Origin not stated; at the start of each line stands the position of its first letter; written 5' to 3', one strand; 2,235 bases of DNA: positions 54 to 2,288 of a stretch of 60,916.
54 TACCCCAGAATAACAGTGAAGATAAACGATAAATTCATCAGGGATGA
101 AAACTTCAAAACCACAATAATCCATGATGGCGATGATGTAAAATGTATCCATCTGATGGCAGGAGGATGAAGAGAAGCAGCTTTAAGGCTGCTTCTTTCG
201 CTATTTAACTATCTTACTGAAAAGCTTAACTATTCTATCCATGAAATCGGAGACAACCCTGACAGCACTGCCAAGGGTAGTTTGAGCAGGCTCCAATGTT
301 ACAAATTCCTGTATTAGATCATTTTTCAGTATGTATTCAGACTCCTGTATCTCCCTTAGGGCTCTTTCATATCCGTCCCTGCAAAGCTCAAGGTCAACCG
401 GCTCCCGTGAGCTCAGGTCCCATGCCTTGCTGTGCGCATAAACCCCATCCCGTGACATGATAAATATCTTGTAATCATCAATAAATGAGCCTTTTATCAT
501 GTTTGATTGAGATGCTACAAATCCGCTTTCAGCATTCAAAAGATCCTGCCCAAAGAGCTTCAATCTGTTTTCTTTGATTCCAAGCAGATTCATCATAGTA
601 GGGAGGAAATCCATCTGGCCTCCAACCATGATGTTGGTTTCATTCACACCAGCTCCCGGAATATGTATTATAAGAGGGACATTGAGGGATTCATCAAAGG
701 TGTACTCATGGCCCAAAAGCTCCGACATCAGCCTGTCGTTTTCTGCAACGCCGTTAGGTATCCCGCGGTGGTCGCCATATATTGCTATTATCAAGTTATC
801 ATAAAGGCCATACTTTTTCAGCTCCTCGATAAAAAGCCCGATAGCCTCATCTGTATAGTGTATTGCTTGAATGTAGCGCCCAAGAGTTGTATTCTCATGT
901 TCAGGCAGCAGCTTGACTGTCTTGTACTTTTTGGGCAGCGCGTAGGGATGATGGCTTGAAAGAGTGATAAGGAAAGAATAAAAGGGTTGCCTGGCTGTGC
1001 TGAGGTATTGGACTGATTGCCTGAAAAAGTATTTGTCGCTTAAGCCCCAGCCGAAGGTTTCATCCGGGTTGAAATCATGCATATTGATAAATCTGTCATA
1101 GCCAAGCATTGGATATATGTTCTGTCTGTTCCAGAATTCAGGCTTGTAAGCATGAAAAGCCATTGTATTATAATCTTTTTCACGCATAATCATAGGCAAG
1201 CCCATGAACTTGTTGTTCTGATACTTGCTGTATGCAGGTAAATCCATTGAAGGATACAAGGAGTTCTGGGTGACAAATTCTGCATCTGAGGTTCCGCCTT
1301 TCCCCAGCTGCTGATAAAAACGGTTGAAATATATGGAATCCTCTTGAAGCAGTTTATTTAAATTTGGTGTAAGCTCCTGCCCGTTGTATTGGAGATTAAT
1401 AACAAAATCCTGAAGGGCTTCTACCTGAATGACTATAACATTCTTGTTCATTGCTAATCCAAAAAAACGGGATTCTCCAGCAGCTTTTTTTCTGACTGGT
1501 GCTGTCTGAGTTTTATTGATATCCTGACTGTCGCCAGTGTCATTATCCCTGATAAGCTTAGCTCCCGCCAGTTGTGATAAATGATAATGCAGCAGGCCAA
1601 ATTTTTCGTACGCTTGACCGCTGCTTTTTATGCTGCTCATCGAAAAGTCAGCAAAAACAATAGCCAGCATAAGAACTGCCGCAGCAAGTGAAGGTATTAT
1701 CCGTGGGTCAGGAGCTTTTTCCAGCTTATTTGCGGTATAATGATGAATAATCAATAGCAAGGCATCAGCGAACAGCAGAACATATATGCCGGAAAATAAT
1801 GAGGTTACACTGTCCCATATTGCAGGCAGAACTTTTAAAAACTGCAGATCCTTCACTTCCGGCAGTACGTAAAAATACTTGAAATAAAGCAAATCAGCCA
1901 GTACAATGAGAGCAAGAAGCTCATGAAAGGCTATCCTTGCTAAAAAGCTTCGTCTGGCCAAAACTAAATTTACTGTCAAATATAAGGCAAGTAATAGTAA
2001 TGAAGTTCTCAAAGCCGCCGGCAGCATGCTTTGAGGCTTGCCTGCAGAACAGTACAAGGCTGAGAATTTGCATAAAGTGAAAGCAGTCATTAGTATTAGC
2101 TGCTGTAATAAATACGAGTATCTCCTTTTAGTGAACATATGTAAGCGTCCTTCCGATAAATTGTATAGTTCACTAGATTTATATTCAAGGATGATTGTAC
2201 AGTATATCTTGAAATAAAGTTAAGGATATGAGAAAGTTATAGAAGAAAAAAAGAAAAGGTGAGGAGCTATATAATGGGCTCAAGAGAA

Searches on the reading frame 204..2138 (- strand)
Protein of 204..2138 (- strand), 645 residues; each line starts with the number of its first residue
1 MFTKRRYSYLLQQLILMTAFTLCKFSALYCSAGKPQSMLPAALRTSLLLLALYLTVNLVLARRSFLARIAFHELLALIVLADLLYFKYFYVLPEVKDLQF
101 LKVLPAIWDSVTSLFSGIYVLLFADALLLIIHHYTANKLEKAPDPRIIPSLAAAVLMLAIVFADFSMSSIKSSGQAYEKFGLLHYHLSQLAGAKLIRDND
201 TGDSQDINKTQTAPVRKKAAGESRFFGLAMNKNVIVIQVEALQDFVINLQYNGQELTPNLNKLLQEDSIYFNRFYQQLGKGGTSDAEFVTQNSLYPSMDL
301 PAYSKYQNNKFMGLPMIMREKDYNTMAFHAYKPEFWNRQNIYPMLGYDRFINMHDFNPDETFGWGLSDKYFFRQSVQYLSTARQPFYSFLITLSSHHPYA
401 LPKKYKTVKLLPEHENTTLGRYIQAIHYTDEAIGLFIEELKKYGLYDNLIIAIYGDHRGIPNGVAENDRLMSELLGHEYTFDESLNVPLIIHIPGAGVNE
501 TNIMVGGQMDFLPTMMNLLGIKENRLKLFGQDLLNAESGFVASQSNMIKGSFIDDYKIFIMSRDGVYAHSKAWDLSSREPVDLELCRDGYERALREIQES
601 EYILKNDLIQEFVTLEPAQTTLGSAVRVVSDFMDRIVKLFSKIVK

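Call 54: search_protein_families(library=pfam, proteins=[window:204-2138:-], max_evalue=0.00001)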
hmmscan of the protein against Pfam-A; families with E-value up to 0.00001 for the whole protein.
window:204-2138:- (645 aa): 1 family
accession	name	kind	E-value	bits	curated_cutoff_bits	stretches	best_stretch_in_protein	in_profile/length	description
PF00884.28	Sulfatase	-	1e-42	146.9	25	1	232-521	1-301/301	Sulfatase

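Call 81: find_encoding_contigs(protein=window:204-2138:-, flank=10000, max_places=2)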
Protein window:204-2138:- (645 aa): no gene with exactly this product is on record in the collection.
